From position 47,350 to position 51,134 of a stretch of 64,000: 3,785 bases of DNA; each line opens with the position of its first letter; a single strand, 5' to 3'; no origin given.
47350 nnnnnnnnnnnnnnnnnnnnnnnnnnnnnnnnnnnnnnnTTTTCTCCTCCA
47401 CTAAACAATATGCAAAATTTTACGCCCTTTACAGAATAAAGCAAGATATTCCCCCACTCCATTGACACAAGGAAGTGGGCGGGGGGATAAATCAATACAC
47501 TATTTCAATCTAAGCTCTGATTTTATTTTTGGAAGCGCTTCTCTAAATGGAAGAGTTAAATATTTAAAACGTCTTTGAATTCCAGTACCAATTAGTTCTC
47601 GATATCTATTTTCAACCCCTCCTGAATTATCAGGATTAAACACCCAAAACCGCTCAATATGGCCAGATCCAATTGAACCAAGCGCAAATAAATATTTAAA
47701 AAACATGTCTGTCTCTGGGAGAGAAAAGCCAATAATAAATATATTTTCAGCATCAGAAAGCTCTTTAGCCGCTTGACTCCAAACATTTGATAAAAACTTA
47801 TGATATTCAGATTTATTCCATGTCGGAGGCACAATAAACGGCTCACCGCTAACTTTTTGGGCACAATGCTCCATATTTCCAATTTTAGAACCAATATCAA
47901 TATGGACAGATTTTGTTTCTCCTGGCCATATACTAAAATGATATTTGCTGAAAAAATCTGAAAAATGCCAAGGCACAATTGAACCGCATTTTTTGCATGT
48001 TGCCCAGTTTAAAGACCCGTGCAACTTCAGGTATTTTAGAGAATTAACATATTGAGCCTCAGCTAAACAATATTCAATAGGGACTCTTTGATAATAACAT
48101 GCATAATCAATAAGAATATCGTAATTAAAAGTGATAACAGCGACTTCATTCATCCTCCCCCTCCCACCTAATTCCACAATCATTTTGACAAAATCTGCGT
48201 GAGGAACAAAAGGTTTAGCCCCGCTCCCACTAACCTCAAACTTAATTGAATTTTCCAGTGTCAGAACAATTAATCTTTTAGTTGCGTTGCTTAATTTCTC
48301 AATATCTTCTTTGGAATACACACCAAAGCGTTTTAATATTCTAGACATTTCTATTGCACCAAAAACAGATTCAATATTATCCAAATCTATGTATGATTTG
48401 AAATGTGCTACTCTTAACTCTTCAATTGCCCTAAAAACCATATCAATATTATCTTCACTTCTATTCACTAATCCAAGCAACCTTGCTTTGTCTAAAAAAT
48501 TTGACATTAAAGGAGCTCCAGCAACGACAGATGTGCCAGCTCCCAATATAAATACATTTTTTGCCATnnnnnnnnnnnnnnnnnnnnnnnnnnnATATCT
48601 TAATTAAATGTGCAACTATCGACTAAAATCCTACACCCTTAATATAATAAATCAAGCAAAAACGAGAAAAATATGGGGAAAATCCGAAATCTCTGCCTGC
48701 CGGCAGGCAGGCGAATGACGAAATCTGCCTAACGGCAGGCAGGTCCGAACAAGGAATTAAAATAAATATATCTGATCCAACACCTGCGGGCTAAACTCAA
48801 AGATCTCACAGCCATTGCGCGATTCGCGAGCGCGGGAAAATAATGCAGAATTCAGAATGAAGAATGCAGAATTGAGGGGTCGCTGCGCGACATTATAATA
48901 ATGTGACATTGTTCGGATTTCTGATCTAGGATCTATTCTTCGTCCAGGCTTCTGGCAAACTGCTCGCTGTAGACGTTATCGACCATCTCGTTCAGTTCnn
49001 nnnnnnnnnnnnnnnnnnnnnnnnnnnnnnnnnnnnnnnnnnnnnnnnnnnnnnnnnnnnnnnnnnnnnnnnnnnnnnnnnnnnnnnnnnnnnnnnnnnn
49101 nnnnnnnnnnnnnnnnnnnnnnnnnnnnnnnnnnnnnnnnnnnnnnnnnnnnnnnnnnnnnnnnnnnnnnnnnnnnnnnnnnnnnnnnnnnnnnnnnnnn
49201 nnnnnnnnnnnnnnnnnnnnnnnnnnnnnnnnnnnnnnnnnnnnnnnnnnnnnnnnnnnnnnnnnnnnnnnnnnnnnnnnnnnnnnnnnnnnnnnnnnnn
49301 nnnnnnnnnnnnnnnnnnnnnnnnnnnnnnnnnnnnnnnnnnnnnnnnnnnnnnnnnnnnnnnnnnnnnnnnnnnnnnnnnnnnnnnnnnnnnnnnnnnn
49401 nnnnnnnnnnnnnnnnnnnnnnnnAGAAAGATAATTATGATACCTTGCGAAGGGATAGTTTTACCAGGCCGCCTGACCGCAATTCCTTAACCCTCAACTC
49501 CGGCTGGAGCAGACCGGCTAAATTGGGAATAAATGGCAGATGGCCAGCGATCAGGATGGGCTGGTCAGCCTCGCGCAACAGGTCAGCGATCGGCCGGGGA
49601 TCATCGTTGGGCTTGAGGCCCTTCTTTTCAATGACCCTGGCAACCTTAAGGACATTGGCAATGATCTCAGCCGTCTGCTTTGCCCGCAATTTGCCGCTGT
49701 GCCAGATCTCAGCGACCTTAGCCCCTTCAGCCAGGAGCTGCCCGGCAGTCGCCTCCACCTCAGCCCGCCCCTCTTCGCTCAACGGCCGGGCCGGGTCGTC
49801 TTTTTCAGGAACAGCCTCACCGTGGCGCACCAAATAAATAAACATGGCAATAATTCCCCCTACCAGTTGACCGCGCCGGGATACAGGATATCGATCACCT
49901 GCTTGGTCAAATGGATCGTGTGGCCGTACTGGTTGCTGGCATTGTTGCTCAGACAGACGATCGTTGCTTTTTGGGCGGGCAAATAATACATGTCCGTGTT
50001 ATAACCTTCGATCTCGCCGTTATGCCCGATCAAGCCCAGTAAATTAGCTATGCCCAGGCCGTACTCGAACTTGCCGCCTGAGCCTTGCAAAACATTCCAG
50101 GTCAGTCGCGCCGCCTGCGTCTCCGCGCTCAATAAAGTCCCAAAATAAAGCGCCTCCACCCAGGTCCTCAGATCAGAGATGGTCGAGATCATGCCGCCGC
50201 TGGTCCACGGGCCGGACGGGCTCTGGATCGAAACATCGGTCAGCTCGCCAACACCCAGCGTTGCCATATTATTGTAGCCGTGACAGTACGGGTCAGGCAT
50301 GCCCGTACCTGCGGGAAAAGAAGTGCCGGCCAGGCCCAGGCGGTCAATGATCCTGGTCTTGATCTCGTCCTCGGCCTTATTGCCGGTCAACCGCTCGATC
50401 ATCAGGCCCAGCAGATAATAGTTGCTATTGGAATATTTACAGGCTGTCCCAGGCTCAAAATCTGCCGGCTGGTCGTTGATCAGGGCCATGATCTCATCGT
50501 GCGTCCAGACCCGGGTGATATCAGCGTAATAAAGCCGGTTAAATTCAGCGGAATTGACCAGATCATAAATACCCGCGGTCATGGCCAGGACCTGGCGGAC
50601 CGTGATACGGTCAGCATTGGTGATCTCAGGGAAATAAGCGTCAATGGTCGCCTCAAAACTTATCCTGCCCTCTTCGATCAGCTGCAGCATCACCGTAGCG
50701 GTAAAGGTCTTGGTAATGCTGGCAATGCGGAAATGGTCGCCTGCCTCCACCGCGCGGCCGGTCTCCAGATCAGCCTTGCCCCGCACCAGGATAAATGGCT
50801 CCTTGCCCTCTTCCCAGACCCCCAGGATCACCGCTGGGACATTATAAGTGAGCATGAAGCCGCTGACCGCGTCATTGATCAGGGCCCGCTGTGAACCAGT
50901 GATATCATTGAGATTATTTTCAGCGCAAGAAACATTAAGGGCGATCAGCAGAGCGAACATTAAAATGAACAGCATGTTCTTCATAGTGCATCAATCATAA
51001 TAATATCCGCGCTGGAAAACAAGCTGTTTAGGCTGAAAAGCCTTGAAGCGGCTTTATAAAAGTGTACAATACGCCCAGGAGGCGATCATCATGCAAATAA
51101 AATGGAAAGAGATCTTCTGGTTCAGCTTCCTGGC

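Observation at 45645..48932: AT-rich island SIR2-like | DUF262-HEPN: candidate unnamed anti-phage system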

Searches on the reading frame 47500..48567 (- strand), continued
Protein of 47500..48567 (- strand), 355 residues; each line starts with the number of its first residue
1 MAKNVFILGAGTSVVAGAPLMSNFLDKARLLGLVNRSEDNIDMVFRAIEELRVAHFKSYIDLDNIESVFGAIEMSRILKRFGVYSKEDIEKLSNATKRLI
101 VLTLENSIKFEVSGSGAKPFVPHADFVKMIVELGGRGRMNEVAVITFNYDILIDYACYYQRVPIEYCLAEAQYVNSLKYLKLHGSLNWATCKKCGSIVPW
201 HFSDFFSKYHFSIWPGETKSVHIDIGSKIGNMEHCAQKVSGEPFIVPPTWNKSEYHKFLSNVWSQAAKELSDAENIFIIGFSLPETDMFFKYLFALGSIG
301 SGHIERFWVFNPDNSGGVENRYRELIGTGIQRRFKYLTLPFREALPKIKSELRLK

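Call 36: search_protein_families(library=padloc, proteins=[L082:9368-10675:+, L082:10666-11775:+, L061:9097-10677:+, L061:7625-7933:+], max_evalue=0.01)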
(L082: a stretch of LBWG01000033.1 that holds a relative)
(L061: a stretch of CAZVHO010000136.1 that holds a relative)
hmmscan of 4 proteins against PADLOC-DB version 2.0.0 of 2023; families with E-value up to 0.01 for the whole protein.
L082:9368-10675:+ (435 aa): 3 families
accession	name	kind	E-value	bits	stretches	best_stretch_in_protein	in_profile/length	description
PDLC03877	NsnA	-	1.4e-66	223.3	1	82-431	51-383/385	-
PDLC04027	PD-T4-2_A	-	5.6e-39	132.2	1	92-401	47-333/363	-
PDLC03418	REase_II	-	9.2e-13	46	1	93-240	28-162/372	Type II restriction enzyme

L082:10666-11775:+ (369 aa): 1 family
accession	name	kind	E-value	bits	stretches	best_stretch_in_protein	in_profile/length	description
PDLC01032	Csx1/Csm6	-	2e-05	22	1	15-280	200-385/412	CARF+HEPN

L061:9097-10677:+ (526 aa): 11 families
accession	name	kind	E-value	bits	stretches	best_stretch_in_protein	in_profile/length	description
PDLC04151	HEC-05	-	1.9e-37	127.3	2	118-520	183-588/600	-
PDLC04709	PDC-M55C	-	1.2e-27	94.8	1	10-525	19-534/554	-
PDLC04150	HEC-05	-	2.6e-21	74.1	2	15-96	17-110/583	-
PDLC04152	HEC-05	-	1.4e-11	41.7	2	19-60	19-64/566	-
PDLC04153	HEC-05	-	3.5e-09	33.4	1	17-63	18-64/621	-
PDLC02695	Orf5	-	3.7e-05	20.3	0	17-97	17-94/601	Orf5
PDLC04027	PD-T4-2_A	-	0.0004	17.5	1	21-49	54-82/363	-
PDLC03877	NsnA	-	0.00058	17.2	0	16-215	61-195/385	-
PDLC02792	SspE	-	0.0016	14.9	0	18-45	22-49/771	SspE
PDLC04155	HEC-06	-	0.0051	13.4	0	12-95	13-84/562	-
PDLC04157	HEC-06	-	0.0059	13.3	0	9-47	12-50/558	-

L061:7625-7933:+ (102 aa): 0 families

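Call 37: predict_structure(alignment_id=A1)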
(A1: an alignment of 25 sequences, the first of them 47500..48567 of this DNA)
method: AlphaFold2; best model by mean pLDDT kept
length: 355 residues; sequences in the alignment: 25
mean_pLDDT: 89.3   pTM: 0.90
mean pLDDT of the five models: 89.3, 88.1, 86.5, 85.2, 83.5
residues with pLDDT >= 90: 232; 70-90: 108; 50-70: 15; < 50: 0
segments of 3 or more residues with pLDDT < 50: none
pLDDT, mean of each block of 10 residues (from residue 1): 90 93 93 83 91 70 89 87 89 93 96 85 96 81 94 96 92 85 95 95 93 82 95 96 82 77 93 95 83 77 90 90 89 95 96 88
secondary structure, 60 per line:
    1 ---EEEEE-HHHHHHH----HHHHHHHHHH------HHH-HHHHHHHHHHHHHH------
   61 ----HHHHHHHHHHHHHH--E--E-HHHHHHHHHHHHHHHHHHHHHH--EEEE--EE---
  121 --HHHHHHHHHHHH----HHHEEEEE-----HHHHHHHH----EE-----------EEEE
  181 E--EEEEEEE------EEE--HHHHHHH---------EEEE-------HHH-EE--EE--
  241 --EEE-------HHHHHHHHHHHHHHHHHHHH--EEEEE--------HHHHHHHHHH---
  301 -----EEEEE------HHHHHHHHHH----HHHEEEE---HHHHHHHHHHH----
elements in order: E4-8 H10-16 H21-30 H41-54 H65-78 H86-107 E110-113 H123-134 E142-146 H152-159 E177-181 E184-190 E197-199 H202-208 E218-221 E243-245 H253-272 E275-279 H288-297 E306-310 H317-326 E334-337 H341-351

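Call 43: fold_search(model_id=the predicted structure, library=pdb)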
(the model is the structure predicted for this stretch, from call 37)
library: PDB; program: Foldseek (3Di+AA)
matches with E <= 10: 431; with E <= 0.001: 188
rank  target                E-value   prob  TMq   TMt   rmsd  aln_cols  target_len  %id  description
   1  8sub_I                4.1e-10  1.00  0.59  0.54   9.4       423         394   15  E. coli SIR2-HerA complex (dodecamer SIR2 pentamer HerA) (released 2023-12-27)
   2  8sub_J                7.4e-10  1.00  0.59  0.53   7.7       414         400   13  E. coli SIR2-HerA complex (dodecamer SIR2 pentamer HerA) (released 2023-12-27)
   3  8sub_A                8.4e-10  1.00  0.55  0.50   7.6       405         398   13  E. coli SIR2-HerA complex (dodecamer SIR2 pentamer HerA) (released 2023-12-27)
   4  8yhx_R                9.4e-10  1.00  0.48  0.45   9.1       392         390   13  Cryo-EM structure of the trimeric HerA (released 2024-11-06)
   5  8sub_E                1.1e-09  1.00  0.55  0.50   8.0       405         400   13  E. coli SIR2-HerA complex (dodecamer SIR2 pentamer HerA) (released 2023-12-27)
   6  8yhx_I                2.2e-09  1.00  0.50  0.42   9.7       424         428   15  Cryo-EM structure of the trimeric HerA (released 2024-11-06)
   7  8sub_K                2.4e-09  1.00  0.53  0.48   8.9       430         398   12  E. coli SIR2-HerA complex (dodecamer SIR2 pentamer HerA) (released 2023-12-27)
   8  8wld_E                2.9e-09  1.00  0.56  0.57   5.3       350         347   15  Cryo-EM structure of SIR2/HerA antiphage complex (released 2024-09-11)
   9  8sub_B                2.9e-09  1.00  0.61  0.55   7.5       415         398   15  E. coli SIR2-HerA complex (dodecamer SIR2 pentamer HerA) (released 2023-12-27)
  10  8w9l_A                3.9e-09  1.00  0.59  0.58   5.2       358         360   15  Cryo-EM structure of PsSIR2 (released 2024-09-11)
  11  8uae_F                5.6e-09  1.00  0.59  0.55   6.7       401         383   14  E. coli Sir2_HerA complex (12:6) with ATPgamaS (released 2023-12-27)
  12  8wld_J                5.9e-09  1.00  0.62  0.65   6.3       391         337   14  Cryo-EM structure of SIR2/HerA antiphage complex (released 2024-09-11)
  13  8suw_B                8.0e-09  1.00  0.59  0.54   6.6       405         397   14  E. coli SIR2-HerA complex (dodecamer SIR2 bound 4 protomers of HerA) (released 2024-03-27)
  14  8sub_G                9.6e-09  1.00  0.53  0.49   9.4       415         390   14  E. coli SIR2-HerA complex (dodecamer SIR2 pentamer HerA) (released 2023-12-27)
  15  8wld_Q                1.1e-08  1.00  0.58  0.60   5.2       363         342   15  Cryo-EM structure of SIR2/HerA antiphage complex (released 2024-09-11)
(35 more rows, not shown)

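Call 63: search_protein_families(library=pfam, alignment_id=A4, max_evalue=0.00001)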
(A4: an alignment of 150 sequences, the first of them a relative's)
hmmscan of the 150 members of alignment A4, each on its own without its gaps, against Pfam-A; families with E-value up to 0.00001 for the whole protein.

A. member 1, L072:6708-7673:- (321 aa): 0 families

B. families by the number of members that match (of 150 scanned): 125 families (the first 25 are shown)
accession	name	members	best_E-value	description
PF08241.18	Methyltransf_11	3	2.8e-23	Methyltransferase domain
PF13649.12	Methyltransf_25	3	8.8e-22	Methyltransferase domain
PF13847.12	Methyltransf_31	3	2.1e-18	Methyltransferase domain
PF02353.26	CMAS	3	2.8e-08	Mycolic acid cyclopropane synthetase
PF00144.29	Beta-lactamase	2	2.1e-69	Beta-lactamase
PF01790.23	LGT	2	6.2e-54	Prolipoprotein diacylglyceryl transferase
PF03466.25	LysR_substrate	2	9.5e-50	LysR substrate binding domain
PF00590.25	TP_methylase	2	1.4e-33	Tetrapyrrole (Corrin/Porphyrin) Methylases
PF03235.19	GmrSD_N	2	4.8e-26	GmrSD restriction endonuclease, N-terminal domain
PF05168.19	HEPN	2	1.1e-24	HEPN domain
PF00126.33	HTH_1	2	1.1e-21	Bacterial regulatory helix-turn-helix protein, lysR family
PF13481.12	AAA_25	2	1.3e-19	AAA domain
PF06745.19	ATPase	2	2.6e-16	KaiC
PF08242.18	Methyltransf_12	2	1.9e-15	Methyltransferase domain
PF14520.12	HHH_5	2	1.9e-15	Helix-hairpin-helix domain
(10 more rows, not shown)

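Call 64: search_protein_families(library=padloc, alignment_id=A4, max_evalue=0.00001)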
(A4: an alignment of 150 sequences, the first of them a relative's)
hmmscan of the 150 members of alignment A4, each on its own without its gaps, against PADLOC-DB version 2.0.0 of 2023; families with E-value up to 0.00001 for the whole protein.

A. member 1, L072:6708-7673:- (321 aa): 0 families

B. families by the number of members that match (of 150 scanned): 208 families (the first 25 are shown)
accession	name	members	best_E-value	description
PDLC04134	mad2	4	8.3e-21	mads_2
PDLC04903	PDC-S09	2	2.4e-12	-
PDLC04906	PDC-S09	2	4.3e-11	-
PDLC04907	PDC-S09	2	7.5e-11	-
PDLC04904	PDC-S09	2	5.2e-10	-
PDLC04902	PDC-S09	2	3.4e-09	-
PDLC04140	mad8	2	3.4e-08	mads_8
PDLC04905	PDC-S09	2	8.6e-06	-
PDLC05039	PDC-S56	1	3.3e-224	-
PDLC03976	PD-Lambda-1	1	6.3e-150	-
PDLC03977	PD-Lambda-1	1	7.9e-146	-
PDLC05002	PDC-S34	1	3e-105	-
PDLC03650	REase_III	1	3.5e-99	Type III restriction enzyme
PDLC00641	ZorB2|ZorB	1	3e-85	MotB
PDLC05001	PDC-S34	1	1.4e-82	-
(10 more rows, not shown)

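Call 69: find_related_loci(query=A1, collection=viral_contigs, flank=8000)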
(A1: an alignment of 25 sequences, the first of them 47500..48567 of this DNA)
Query A1 (355 aa) in viral_contigs; peptide patterns used: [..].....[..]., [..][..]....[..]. (x = any residue, [..] = any of these).
14 stretches matched a pattern; 7 encode a relative of the query (tblastn E <= 1e-3); 7 distinct loci.
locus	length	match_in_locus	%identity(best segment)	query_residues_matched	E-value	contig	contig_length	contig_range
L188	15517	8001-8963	29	3-304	1e-20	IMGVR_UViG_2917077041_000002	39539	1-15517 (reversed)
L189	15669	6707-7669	28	3-304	6e-20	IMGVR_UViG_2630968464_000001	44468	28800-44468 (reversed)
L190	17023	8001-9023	21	1-334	2e-19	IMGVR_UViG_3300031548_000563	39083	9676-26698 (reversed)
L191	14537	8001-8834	25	1-293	2e-19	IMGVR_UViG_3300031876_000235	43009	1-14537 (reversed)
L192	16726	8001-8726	23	65-294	2e-15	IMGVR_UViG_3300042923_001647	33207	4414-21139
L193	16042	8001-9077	22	3-294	1e-15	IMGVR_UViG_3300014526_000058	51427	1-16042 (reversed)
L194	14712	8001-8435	29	151-305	2e-13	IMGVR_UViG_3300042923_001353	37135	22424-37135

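Call 70: find_encoding_contigs(protein=P0073, flank=5000, max_places=10)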
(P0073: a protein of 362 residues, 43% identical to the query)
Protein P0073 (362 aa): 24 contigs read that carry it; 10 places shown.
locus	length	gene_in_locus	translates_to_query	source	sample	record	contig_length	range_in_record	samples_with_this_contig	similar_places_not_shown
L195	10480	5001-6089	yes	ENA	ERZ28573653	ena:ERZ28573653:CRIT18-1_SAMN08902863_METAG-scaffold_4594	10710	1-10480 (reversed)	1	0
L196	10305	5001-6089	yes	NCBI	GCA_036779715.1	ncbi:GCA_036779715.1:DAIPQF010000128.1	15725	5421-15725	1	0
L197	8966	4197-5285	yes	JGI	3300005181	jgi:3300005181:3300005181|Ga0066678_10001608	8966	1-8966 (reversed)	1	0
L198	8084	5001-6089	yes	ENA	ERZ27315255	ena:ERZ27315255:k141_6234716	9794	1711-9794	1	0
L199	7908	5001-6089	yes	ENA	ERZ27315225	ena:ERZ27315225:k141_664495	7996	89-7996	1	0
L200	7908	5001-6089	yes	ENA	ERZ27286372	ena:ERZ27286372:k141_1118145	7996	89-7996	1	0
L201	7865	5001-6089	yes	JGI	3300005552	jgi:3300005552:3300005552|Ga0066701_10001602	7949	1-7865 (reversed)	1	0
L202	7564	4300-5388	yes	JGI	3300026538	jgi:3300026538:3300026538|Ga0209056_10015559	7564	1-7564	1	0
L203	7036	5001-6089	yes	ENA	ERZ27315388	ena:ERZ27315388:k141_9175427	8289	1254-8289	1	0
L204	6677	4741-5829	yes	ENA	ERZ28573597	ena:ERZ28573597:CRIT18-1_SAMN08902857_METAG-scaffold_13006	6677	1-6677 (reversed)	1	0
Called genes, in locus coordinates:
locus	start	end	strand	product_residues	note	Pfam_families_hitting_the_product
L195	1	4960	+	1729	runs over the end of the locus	?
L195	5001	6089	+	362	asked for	-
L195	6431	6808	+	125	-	PF01402:RHH_1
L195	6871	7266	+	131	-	-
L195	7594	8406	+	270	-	PF13338:AbiEi_4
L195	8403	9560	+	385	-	PF08843:AbiEii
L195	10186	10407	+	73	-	PF09720:Unstab_antitox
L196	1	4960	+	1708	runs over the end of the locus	-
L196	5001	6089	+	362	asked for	-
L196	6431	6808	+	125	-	PF01402:RHH_1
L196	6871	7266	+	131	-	-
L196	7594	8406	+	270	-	PF13338:AbiEi_4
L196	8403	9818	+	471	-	PF08843:AbiEii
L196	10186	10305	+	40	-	?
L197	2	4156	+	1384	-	?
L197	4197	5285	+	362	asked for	-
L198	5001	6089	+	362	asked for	-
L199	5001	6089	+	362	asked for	-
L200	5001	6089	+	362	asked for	-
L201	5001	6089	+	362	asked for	-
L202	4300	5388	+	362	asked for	-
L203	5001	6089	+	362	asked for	-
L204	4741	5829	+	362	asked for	-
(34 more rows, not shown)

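Call 71: find_encoding_contigs(protein=P0003, flank=5000, max_places=3)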
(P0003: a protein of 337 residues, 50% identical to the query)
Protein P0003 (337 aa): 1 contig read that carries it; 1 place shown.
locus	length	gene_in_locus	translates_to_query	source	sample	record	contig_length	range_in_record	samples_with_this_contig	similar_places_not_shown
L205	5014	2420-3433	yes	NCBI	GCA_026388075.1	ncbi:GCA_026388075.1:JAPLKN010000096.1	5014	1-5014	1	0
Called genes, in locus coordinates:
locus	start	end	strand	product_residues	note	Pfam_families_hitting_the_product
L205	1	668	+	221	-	PF01555:N6_N4_Mtase, PF13847:Methyltransf_31 (weak)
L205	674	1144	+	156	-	-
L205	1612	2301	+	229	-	-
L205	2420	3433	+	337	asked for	-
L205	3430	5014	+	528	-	PF00239:Resolvase, PF07508:Recombinase, PF13408:Zn_ribbon_recom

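Call 89: search_protein_representatives(alignment_id=A1)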
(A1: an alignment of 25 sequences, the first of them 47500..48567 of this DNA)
Query: 25 sequences, 358 profile positions. Proteins with E-value up to 0.001 (for the whole library): 11654; up to 1e-10: 6148; up to 1e-30: 1528. The best 150 are listed.
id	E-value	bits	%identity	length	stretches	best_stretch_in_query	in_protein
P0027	8.9e-153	525.3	-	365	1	1-354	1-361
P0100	2.3e-152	524.0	-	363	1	1-355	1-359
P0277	2.2e-145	501.0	-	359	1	1-354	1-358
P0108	1.1e-141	488.9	-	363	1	1-356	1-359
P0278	9.5e-141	485.8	-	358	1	1-353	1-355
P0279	3.5e-138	477.3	-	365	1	1-353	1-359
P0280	1.2e-136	472.3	-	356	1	1-352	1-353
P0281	4.0e-136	470.5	-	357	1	1-355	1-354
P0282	5.3e-136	470.2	-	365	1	1-347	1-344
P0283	1.8e-135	468.4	-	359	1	1-355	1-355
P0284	5.2e-134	463.6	-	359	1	1-354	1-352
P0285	1.1e-132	459.3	-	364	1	1-354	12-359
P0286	3.3e-131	454.4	-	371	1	1-355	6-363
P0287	1.5e-130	452.2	-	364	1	3-355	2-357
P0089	1.7e-130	452.0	-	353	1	3-352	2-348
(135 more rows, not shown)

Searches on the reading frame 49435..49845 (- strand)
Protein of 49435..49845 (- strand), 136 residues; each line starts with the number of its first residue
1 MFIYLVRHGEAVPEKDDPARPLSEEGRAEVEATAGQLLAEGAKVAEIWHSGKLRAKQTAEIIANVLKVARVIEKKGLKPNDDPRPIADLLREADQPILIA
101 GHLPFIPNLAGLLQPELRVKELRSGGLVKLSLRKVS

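Call 53: search_protein_families(library=pfam, proteins=[window:49435-49845:-], max_evalue=0.01)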
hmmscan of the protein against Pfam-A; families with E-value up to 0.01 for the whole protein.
window:49435-49845:- (136 aa): 1 family
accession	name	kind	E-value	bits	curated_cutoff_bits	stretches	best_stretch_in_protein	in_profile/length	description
PF00300.27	His_Phos_1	-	1.9e-10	41.1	21.7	1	3-77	1-77/194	Histidine phosphatase superfamily (branch 1)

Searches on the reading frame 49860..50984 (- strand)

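Call 53: search_protein_families(library=pfam, proteins=[window:49860-50984:-], max_evalue=0.01)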
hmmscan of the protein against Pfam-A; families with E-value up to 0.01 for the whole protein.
window:49860-50984:- (374 aa): 2 families
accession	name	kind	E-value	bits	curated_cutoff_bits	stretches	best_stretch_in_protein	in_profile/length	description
PF00144.29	Beta-lactamase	-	1.7e-54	185.7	27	1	37-351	2-313/329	Beta-lactamase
PF13354.11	Beta-lactamase2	-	0.0082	15.9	22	0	72-114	6-50/214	Beta-lactamase enzyme family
